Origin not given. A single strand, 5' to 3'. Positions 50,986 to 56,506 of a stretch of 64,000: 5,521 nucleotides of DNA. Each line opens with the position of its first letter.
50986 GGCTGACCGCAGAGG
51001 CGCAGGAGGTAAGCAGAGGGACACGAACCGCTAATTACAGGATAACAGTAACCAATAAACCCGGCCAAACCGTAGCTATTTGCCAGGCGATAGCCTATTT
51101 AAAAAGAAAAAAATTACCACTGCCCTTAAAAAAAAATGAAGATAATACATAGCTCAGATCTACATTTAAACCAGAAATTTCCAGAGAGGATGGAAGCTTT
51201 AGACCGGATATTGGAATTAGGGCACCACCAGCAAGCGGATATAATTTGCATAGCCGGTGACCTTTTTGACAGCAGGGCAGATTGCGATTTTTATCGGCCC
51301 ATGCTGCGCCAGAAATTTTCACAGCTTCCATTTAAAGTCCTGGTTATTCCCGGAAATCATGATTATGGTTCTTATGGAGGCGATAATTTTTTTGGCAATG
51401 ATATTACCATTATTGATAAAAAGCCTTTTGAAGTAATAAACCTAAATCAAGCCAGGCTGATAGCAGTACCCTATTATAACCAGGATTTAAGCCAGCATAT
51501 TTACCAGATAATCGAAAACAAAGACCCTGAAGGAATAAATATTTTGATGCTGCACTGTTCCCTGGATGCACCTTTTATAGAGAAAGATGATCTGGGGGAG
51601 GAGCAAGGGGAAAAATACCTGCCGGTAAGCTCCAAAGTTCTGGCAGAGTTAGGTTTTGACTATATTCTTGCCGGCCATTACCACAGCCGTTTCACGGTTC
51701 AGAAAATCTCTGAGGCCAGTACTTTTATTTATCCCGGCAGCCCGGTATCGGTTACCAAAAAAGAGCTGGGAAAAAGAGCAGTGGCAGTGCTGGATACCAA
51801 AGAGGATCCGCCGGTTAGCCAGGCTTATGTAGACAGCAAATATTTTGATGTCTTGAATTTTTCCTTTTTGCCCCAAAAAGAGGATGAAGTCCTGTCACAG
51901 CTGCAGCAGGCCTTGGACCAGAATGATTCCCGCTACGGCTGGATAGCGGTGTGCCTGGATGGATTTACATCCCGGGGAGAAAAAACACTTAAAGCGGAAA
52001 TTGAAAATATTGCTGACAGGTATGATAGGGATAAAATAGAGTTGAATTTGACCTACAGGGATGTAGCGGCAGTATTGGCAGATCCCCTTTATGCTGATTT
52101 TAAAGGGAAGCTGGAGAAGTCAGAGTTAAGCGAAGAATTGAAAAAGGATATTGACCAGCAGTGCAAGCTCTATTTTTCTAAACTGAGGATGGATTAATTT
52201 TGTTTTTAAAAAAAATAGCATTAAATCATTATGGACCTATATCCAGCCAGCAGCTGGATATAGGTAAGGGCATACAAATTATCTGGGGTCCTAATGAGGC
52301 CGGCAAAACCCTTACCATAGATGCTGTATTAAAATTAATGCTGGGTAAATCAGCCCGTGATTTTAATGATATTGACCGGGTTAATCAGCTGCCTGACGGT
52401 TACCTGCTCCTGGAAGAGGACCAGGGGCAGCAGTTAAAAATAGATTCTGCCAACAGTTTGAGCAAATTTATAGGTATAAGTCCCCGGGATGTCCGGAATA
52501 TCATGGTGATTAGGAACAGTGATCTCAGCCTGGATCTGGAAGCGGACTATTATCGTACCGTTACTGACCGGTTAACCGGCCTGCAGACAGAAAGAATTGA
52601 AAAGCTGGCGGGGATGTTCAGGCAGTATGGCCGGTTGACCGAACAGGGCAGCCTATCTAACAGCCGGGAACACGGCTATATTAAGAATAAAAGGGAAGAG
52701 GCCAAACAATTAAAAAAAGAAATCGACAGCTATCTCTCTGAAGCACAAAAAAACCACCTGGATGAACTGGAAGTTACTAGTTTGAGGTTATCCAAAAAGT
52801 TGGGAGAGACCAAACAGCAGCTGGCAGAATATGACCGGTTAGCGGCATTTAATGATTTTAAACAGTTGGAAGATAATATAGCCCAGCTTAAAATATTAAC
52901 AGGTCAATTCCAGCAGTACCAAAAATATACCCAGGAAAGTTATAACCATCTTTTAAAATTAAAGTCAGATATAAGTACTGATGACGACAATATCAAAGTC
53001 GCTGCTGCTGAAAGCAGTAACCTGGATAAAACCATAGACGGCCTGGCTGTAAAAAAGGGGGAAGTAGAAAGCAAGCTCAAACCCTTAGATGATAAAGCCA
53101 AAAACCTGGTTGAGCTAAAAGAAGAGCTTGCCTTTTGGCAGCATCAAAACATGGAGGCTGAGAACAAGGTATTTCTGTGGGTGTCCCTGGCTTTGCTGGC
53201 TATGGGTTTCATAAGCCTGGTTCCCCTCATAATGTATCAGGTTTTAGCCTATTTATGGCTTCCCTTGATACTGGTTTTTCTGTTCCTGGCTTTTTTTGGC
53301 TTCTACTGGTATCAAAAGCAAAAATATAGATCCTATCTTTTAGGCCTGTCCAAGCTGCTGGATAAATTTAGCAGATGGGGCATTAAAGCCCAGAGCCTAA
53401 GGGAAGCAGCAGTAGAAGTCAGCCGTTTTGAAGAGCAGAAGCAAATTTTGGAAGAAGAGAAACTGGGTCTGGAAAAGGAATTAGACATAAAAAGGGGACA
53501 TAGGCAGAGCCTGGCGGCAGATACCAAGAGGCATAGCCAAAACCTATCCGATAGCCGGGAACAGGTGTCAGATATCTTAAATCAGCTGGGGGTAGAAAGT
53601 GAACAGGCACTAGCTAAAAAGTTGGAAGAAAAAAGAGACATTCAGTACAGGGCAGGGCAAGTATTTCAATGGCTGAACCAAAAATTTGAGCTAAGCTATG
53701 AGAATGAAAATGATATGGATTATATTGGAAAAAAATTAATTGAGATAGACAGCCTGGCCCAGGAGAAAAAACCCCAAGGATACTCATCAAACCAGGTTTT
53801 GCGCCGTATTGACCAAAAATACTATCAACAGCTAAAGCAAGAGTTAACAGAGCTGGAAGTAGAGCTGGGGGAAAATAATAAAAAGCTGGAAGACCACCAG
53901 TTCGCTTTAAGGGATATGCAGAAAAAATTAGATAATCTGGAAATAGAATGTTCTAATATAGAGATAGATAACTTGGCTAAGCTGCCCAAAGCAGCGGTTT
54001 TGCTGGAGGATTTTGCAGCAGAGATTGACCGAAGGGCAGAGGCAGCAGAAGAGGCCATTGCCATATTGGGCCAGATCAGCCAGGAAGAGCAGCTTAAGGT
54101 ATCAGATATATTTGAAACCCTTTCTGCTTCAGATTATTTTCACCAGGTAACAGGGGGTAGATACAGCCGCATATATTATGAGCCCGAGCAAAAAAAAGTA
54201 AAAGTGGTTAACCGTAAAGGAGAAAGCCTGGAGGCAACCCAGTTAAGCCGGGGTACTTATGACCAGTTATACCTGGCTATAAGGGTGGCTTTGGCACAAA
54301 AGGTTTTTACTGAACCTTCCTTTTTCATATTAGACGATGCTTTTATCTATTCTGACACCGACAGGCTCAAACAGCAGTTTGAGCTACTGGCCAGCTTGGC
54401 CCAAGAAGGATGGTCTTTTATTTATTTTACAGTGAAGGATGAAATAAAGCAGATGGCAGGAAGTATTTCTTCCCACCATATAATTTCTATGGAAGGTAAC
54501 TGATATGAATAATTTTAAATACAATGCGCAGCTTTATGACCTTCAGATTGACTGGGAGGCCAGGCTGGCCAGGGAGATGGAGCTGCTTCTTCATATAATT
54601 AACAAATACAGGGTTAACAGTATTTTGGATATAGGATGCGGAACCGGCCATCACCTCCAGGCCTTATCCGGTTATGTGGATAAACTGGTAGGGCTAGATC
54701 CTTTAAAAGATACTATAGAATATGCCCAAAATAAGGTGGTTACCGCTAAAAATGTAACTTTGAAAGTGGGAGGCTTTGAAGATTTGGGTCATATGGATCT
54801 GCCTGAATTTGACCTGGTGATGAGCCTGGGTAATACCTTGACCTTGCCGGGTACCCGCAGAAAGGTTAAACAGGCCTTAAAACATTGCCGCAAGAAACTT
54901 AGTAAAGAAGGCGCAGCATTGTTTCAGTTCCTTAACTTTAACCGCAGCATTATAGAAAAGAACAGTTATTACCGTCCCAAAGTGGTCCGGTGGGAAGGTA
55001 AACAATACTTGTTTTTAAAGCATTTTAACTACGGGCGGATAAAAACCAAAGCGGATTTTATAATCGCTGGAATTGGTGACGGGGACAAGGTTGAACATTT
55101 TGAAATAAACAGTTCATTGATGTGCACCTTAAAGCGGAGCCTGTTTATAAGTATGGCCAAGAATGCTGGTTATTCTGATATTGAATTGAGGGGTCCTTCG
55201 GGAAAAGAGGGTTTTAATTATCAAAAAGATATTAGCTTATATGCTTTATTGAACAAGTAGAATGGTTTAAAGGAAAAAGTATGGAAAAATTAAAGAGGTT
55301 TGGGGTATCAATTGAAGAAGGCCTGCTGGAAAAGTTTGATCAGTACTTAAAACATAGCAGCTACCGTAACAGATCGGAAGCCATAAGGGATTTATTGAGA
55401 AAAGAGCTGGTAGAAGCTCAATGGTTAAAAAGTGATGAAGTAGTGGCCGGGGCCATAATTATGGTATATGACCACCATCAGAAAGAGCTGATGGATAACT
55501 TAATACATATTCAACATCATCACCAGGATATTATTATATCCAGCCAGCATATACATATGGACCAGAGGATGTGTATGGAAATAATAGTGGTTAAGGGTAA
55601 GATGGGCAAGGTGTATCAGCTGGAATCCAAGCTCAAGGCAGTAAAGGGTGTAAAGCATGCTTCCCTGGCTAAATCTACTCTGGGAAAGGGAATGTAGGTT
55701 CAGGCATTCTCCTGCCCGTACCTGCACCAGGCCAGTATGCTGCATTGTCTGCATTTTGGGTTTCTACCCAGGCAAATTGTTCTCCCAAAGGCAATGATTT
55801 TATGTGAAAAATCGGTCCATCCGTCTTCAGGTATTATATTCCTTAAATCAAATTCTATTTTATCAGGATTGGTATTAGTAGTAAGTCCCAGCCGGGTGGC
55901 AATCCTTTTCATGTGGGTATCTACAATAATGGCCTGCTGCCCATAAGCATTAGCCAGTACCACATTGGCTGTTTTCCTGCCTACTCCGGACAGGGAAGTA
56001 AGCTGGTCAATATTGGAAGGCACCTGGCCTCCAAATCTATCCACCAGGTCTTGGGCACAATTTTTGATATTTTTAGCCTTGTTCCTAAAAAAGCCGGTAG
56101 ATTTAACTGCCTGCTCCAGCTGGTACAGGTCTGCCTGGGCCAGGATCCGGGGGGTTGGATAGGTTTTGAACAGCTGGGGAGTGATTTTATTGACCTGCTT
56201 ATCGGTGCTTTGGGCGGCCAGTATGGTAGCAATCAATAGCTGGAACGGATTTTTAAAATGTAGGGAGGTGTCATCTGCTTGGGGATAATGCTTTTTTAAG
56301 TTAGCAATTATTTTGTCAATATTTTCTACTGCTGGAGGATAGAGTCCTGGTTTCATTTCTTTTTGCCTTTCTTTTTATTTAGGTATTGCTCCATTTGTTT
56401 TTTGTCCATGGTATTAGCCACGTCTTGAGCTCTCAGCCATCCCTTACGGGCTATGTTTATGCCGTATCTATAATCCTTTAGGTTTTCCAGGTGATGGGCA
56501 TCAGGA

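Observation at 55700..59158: DUF763-like gene co-operonic with PolX and endonuclease III: candidate new base-excision-repair component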

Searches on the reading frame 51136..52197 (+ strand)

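Call 4: search_protein_families(library=ncbifam, proteins=[window:51136-52197:+], max_evalue=0.01)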
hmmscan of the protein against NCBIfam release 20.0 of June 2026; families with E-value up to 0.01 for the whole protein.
window:51136-52197:+ (353 aa): 16 families
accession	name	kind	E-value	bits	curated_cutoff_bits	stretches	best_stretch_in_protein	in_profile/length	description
TIGR00619.1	sbcd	subfamily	1.3e-13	51.3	77.65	1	1-79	1-89/252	exonuclease subunit SbcD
NF008206.2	PRK10966.1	equivalog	4.2e-13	49.1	450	1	1-77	1-86/380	exonuclease subunit SbcD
TIGR00040.1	yfcE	subfamily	3.5e-07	30.4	56.25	1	1-223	1-152/158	YfcE family phosphodiesterase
NF033458.1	lipid_A_LpxG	equivalog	7.3e-07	28.8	350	1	1-109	45-150/321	UDP-2,3-diacylglucosamine diphosphatase LpxG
NF041753.2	sbcd_Staph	equivalog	1.3e-06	27.5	480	1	1-88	1-101/375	exonuclease subunit SbcD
TIGR03729.1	acc_ester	subfamily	2e-06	27.4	148.25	1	2-110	1-107/239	putative phosphoesterase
NF041031.1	Mre11_Sulfo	equivalog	2.2e-06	27.1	500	1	3-295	2-307/374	DNA double-strand break repair protein Mre11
NF008460.0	PRK11340.1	equivalog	2.8e-06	27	188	1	1-115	50-157/271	phosphodiesterase YaeI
NF041754.1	sbcd_Bac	equivalog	3.3e-06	26.6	750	0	1-77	1-87/390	exonuclease subunit SbcD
NF041029.1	Mre11_Pyroc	equivalog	9.8e-06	24.6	600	0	130-202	164-232/438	DNA double-strand break repair protein Mre11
NF041030.1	Mre11_Halo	equivalog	1.4e-05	24.5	550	1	2-341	3-337/361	DNA double-strand break repair protein Mre11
NF003743.0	PRK05340.1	equivalog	2.2e-05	23.7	134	1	3-77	4-83/242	UDP-2,3-diacylglucosamine diphosphatase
TIGR04123.1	P_estr_lig_assc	hypoth_equivalog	6.5e-05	22.4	150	1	19-77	50-110/207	ligase-associated DNA damage response endonuclease PdeM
NF006988.0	PRK09453.1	equivalog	0.0012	18.7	117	0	1-74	1-72/183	phosphodiesterase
NF053862.1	DS9_1_antiphage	equivalog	0.0081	15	420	0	20-80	228-292/486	anti-phage phosphoesterase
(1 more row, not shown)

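Call 15: search_protein_families(library=padloc, proteins=[window:51136-52197:+], max_evalue=0.01)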
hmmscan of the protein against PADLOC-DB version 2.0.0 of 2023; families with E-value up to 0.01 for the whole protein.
window:51136-52197:+ (353 aa): 3 families
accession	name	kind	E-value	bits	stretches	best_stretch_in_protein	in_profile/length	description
PDLC04908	PDC-S10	-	5.9e-06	23.7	1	1-193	10-192/223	-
PDLC00736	Effector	-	0.00033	17.7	1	4-78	6-87/561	Endonuclease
PDLC05051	PDC-S60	-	0.0019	14.3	0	1-76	1-88/1027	-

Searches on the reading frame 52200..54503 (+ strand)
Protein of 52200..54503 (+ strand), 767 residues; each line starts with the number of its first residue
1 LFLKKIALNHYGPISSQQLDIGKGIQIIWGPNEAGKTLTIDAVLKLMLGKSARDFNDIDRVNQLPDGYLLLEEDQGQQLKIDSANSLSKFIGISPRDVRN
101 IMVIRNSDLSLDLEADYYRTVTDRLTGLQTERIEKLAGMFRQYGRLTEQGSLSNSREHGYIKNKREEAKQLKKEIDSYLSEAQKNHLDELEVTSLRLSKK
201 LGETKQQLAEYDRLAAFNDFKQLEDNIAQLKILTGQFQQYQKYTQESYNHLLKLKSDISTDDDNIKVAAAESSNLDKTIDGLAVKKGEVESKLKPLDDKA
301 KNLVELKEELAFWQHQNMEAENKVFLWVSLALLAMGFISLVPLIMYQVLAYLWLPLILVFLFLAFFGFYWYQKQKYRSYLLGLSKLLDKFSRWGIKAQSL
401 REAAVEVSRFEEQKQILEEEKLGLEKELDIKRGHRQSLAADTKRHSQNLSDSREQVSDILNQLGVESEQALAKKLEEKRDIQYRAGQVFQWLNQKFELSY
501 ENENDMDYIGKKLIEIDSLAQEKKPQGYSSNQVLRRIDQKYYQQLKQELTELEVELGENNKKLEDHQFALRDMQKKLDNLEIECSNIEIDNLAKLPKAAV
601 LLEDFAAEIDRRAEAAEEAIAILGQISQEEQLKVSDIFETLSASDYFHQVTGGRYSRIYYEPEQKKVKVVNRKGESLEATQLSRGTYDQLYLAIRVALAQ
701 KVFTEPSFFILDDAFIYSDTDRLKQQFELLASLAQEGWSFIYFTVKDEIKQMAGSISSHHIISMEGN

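Call 4: search_protein_families(library=ncbifam, proteins=[window:52200-54503:+], max_evalue=0.01)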
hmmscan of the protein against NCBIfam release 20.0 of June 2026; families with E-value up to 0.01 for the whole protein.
window:52200-54503:+ (767 aa): 8 families
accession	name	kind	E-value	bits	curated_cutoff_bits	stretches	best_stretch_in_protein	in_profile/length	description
NF003034.1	PRK03918.1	equivalog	7.4e-11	40.8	700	1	395-728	515-835/878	DNA double-strand break repair ATPase Rad50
NF041034.1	Rad50_Sulf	equivalog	5.1e-09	34.6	1000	1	395-750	507-848/872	DNA double-strand break repair ATPase Rad50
TIGR00611.2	recf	equivalog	1.2e-05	24.7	172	1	3-62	1-60/339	DNA replication/repair protein RecF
NF045487.1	ASRP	equivalog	0.00011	21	300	0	159-311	121-269/593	archaea-specific SMC-related protein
TIGR02168.1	SMC_prok_B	equivalog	0.00054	17.8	567.35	1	397-626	748-989/1181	chromosome segregation protein SMC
TIGR03771.1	anch_rpt_ABC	equivalog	0.00073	19.3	268.8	0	694-744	120-170/223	anchored repeat-type ABC transporter ATP-binding subunit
NF041035.1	Rad50_Halo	equivalog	0.00077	17.9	1000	0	396-699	500-799/883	DNA double-strand break repair ATPase Rad50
TIGR02169.1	SMC_prok_A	equivalog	0.0039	14.9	729.4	0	406-631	732-962/1165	chromosome segregation protein SMC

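Call 15: search_protein_families(library=padloc, proteins=[window:52200-54503:+], max_evalue=0.01)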
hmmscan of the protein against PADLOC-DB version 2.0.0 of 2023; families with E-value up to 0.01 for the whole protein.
window:52200-54503:+ (767 aa): 7 families
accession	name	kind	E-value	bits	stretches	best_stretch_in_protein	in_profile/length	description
PDLC04140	mad8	-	2.1e-05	22.2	0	559-737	86-220/314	mads_8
PDLC03863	LmuB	-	0.00022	18.1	1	2-81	4-80/610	-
PDLC00278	PtuA1|PtuA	-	0.00038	17.9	1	1-67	1-66/436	AAA ATPase domain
PDLC00311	PtuA1|PtuA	-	0.00074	16.6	1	1-43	1-43/455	AAA ATPase domain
PDLC00298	PtuA1|PtuA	-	0.0063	13.6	1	1-43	1-43/423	AAA ATPase domain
PDLC00271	PtuA1|PtuA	-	0.0071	13.9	1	1-46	1-46/421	AAA ATPase domain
PDLC03865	LmuB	-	0.0084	12.3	0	135-308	297-464/1007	-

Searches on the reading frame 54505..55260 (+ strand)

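Call 3: search_protein_families(library=pfam, proteins=[window:54505-55260:+], max_evalue=0.01)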
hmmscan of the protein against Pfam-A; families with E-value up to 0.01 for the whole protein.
window:54505-55260:+ (251 aa): 9 families
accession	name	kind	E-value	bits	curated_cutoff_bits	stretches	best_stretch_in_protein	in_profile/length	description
PF13649.12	Methyltransf_25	-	1.1e-12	48.9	27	1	40-136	1-97/97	Methyltransferase domain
PF08241.18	Methyltransf_11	-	1.4e-10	42.1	21.2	1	41-140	1-95/95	Methyltransferase domain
PF13847.12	Methyltransf_31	-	4.1e-09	36.7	27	1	39-161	6-132/145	Methyltransferase domain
PF08242.18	Methyltransf_12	-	3.4e-08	34.5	30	1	41-136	1-96/98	Methyltransferase domain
PF08003.17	Methyltransf_9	-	8.4e-07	28.7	23.8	1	9-139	88-216/315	Protein of unknown function (DUF1698)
PF13489.12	Methyltransf_23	-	3.5e-06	27.3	27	1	34-143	20-119/164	Methyltransferase domain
PF02353.26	CMAS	-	0.00083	19.2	27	1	30-142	56-166/273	Mycolic acid cyclopropane synthetase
PF01728.25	FtsJ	-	0.001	19.5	24.1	1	28-144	9-141/181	FtsJ-like methyltransferase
PF05401.17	NodS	-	0.0035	17.6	24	1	32-106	39-111/201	Nodulation protein S (NodS)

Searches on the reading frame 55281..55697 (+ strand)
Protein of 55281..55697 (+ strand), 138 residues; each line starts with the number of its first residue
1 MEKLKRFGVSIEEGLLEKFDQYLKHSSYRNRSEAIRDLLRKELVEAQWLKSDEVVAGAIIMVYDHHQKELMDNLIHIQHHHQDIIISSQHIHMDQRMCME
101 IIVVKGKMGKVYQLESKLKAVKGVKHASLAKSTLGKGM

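Call 3: search_protein_families(library=pfam, proteins=[window:55281-55697:+], max_evalue=0.01)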
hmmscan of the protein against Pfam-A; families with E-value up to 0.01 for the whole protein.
window:55281-55697:+ (138 aa): 2 families
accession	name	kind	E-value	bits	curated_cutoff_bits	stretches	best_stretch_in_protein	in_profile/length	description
PF08753.17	NikR_C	-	5.3e-28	97.5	22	1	56-130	1-75/77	NikR C terminal nickel binding domain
PF01402.27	RHH_1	-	0.0003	21.1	20.5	1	6-43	1-37/39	Ribbon-helix-helix protein, copG family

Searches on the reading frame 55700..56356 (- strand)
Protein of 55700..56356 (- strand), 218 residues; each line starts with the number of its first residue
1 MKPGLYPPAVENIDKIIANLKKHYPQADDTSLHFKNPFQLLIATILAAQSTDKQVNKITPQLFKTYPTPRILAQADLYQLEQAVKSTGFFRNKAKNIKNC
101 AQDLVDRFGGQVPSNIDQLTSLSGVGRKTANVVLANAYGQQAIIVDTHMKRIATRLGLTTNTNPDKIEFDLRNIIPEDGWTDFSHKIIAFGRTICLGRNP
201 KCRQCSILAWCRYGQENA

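Call 3: search_protein_families(library=pfam, proteins=[window:55700-56356:-], max_evalue=0.01)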
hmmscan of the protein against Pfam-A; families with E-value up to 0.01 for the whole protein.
window:55700-56356:- (218 aa): 4 families
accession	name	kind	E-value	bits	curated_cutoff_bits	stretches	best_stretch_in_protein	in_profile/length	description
PF00730.31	HhH-GPD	-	1.8e-26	93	26.2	1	42-176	1-107/108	HhH-GPD superfamily base excision DNA repair protein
PF00633.29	HHH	-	7.8e-08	32.2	24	1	107-135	1-29/30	Helix-hairpin-helix motif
PF14520.12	HHH_5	-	0.0063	17.4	27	0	117-145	2-30/57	Helix-hairpin-helix domain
PF22175.2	Ogg-HhH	-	0.007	16.4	27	0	37-161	20-147/173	8-oxoguanine DNA glycosylase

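Call 4: search_protein_families(library=ncbifam, proteins=[window:55700-56356:-], max_evalue=0.01)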
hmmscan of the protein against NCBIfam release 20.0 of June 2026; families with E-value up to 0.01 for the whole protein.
window:55700-56356:- (218 aa): 9 families
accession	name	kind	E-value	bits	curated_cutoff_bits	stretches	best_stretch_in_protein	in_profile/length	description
TIGR01083.1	nth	equivalog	5.5e-76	254.5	211.7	1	13-202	4-192/192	endonuclease III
NF007978.0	PRK10702.1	equivalog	2e-43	148.5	405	1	15-214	8-206/211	endonuclease III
TIGR01084.1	mutY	equivalog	9.9e-30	104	286.5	1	22-215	16-210/277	A/G-specific adenine glycosylase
NF008132.0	PRK10880.1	equivalog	1e-18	67.6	427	1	35-211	29-209/351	A/G-specific adenine glycosylase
NF010488.0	PRK13910.1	equivalog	6.3e-16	58.6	471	1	54-212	11-168/290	adenine-specific DNA glycosylase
NF053634.1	MonDNAglycDR2438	equivalog_domain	5.8e-15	55.4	400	1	34-211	17-204/219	monofunctional DNA glycosylase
NF010494.0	PRK13913.1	equivalog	5.1e-07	29.8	192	1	72-160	74-166/220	3-methyladenine DNA glycosylase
TIGR00588.1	ogg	subfamily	4.7e-06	26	397.85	1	53-156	150-260/310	8-oxoguanine DNA-glycosylase (ogg)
NF007641.0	PRK10308.1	equivalog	0.0015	18.2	229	1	45-138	129-228/285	DNA-3-methyladenine glycosylase 2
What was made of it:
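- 55700..56356 (-): Endonuclease III (Nth), 218 aa, HhH-GPD with a 4Fe-4S cluster loop. PF00730 at E=1.8e-26 (calls 3, 4).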
